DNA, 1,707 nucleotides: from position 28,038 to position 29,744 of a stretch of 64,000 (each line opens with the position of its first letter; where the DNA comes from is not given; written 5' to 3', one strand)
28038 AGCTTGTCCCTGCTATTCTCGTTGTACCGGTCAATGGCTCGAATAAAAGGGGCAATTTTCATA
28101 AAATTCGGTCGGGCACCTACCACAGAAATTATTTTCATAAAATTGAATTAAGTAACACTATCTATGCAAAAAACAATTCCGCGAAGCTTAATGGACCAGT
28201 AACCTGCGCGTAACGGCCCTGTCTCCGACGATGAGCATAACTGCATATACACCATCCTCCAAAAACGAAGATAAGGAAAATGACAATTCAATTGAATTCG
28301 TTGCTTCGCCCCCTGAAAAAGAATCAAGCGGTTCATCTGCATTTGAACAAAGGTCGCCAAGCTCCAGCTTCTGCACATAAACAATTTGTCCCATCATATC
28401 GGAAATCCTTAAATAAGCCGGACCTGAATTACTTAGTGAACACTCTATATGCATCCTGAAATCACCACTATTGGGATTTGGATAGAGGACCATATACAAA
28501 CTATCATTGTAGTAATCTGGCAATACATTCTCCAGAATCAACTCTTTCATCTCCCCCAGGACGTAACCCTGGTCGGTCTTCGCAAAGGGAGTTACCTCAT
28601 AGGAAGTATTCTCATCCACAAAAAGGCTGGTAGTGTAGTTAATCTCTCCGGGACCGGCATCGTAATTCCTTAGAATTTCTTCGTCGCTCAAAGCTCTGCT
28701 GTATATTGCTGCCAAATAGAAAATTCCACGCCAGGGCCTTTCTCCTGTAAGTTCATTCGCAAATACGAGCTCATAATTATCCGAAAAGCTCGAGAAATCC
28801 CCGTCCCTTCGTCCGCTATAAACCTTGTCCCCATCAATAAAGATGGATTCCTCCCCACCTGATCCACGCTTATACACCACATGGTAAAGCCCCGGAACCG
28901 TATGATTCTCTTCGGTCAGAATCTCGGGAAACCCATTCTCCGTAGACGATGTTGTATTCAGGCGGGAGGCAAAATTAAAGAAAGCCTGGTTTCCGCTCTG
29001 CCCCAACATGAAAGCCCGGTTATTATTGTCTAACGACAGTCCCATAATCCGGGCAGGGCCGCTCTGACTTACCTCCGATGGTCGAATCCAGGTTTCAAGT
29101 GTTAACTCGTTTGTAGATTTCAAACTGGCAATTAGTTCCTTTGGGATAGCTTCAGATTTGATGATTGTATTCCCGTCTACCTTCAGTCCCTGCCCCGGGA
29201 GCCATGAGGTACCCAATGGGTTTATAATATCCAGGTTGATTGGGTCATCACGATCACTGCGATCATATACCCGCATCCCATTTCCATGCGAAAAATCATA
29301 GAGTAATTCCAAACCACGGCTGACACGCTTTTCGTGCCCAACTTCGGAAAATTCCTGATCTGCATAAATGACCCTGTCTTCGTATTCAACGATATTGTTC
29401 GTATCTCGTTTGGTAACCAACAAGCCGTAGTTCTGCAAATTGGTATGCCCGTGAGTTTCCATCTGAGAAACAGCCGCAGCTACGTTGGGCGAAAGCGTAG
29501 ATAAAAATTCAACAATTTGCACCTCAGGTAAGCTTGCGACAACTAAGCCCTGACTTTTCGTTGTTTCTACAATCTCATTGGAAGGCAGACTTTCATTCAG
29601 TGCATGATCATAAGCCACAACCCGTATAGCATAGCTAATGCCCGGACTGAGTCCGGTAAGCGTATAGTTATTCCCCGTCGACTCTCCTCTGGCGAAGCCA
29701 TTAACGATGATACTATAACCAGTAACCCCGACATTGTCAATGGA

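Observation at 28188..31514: A secreted putative polysaccharide-cleaving or polysaccharide-binding enzyme embedded in the biosynthetic locus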

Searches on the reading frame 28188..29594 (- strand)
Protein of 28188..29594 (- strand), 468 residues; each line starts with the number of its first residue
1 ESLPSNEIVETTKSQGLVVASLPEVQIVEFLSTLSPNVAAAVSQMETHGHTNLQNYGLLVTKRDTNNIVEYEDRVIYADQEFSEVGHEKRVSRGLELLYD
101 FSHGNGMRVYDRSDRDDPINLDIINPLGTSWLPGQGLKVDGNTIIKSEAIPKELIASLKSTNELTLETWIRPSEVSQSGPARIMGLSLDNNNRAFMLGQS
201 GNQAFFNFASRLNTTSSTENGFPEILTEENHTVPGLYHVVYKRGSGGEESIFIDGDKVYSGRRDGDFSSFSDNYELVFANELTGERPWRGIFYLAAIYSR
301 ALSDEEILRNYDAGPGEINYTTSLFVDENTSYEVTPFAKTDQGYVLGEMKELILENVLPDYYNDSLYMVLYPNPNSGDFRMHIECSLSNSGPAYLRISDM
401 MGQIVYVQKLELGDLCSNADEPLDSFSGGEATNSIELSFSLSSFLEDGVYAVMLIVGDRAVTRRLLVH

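Call 59: predict_structure(alignment_id=A3)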
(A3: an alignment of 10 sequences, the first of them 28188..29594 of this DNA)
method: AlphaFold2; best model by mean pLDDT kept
length: 468 residues; sequences in the alignment: 10
mean_pLDDT: 70.5   pTM: 0.59
mean pLDDT of the five models: 70.5, 66.4, 62.4, 57.2, 44.2
residues with pLDDT >= 90: 6; 70-90: 275; 50-70: 139; < 50: 48
segments of 3 or more residues with pLDDT < 50: 1-18, 356-364, 418-429
pLDDT, mean of each block of 10 residues (from residue 1): 37 41 81 65 76 80 63 73 65 64 74 76 75 68 75 73 82 57 58 65 68 60 71 75 86 88 68 63 54 78 84 75 76 86 83 53 64 82 69 81 81 55 40 76 85 79 84
secondary structure, 60 per line:
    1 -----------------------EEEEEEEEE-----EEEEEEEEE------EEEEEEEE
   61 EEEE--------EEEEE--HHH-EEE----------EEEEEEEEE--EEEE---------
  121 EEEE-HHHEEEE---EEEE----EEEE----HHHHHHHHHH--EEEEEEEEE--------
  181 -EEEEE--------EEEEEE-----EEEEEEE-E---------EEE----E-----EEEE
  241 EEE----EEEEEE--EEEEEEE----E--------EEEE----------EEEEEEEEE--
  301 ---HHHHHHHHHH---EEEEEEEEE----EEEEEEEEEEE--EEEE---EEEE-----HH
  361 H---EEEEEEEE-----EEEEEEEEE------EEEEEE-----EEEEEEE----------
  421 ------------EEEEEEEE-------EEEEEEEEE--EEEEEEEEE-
elements in order: E24-32 E38-46 E53-64 E73-77 E84-86 E97-105 E108-111 E121-124 E129-132 E136-139 E144-147 H152-161 E164-172 E182-186 E195-200 E206-212 E224-226 E237-243 E248-253 E256-262 E276-279 E290-298 H304-313 E317-325 E330-340 E343-346 E350-353 E365-372 E378-386 E393-398 E404-410 E433-440 E448-456 E459-467

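Call 64: fold_search(model_id=the predicted structure, library=pdb)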
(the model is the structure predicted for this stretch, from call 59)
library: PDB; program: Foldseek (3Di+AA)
matches with E <= 10: 1717; with E <= 0.001: 198
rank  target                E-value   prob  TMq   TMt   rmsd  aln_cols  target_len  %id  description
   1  3rsj_A                4.0e-08  1.00  0.35  0.40  16.3       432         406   12  Structure of HCRF in complex with Ganglioside GD1a (released 2011-08-17)
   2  3ffz_A                4.9e-08  1.00  0.35  0.14  17.3       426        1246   12  Domain organization in Clostridium butulinum neurotoxin type E is unique: Its implication in faster translocation (released 2008-12-16)
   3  3rsj_B                8.4e-08  1.00  0.34  0.40  16.3       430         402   12  Structure of HCRF in complex with Ganglioside GD1a (released 2011-08-17)
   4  7qpt_A                1.3e-07  1.00  0.35  0.39  16.2       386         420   13  Botulinum neurotoxin A4 cell binding domain in complex with GD1a oligosaccharide (released 2022-03-16)
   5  3rsj_D                1.3e-07  1.00  0.35  0.40  16.9       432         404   13  Structure of HCRF in complex with Ganglioside GD1a (released 2011-08-17)
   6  5v38_A                1.5e-07  1.00  0.34  0.38  17.4       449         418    9  Crystal Structure of The Receptor-binding Domain of Botulinum Neurotoxin Type HA (released 2017-03-22)
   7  8agk_AAA              2.2e-07  1.00  0.34  0.38  16.5       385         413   12  Botulinum neurotoxin subtype A6 cell binding domain in complex with GD1a ganglioside (released 2022-09-21)
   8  7ovw_AAA              2.5e-07  1.00  0.33  0.38  16.8       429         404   11  Binding domain of botulinum neurotoxin E in complex with GD1a (released 2021-08-11)
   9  3n7l                  2.5e-07  1.00  0.33  0.36  18.8       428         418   13  Crystal structure of botulinum neurotoxin serotype D/C VPI 5993 binding domain (released 2010-09-08)
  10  8rvh_A                2.6e-07  1.00  0.35  0.38  15.1       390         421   13  Structure of the binding domain of BoNT/A mutant Y1117V/H1253K in complex with the GD1a ganglioside receptor (released 2025-02-12)
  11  4isr_C                2.6e-07  1.00  0.33  0.37  18.6       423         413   13  Binding domain of Botulinum neurotoxin DC in complex with rat synaptotagmin II (released 2013-08-14)
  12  6hox                  2.6e-07  1.00  0.34  0.37  20.2       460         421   14  Crystal structure of the binding domain of Paraclostridial Mosquitocidal Protein 1 (released 2019-07-10)
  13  7z5s_BBB              2.7e-07  1.00  0.34  0.39  15.5       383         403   11  Crystal Structure of botulinum neurotoxin A2 cell binding domain in complex with GD1a (released 2022-06-08)
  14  4fvv_B                2.7e-07  1.00  0.35  0.39  17.8       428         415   13  Crystal structure of HCR/D-Sa-GBL1/C (released 2012-10-24)
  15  6two                  2.9e-07  1.00  0.34  0.38  16.0       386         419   13  Binding domain of BoNT/A6 (released 2020-07-22)
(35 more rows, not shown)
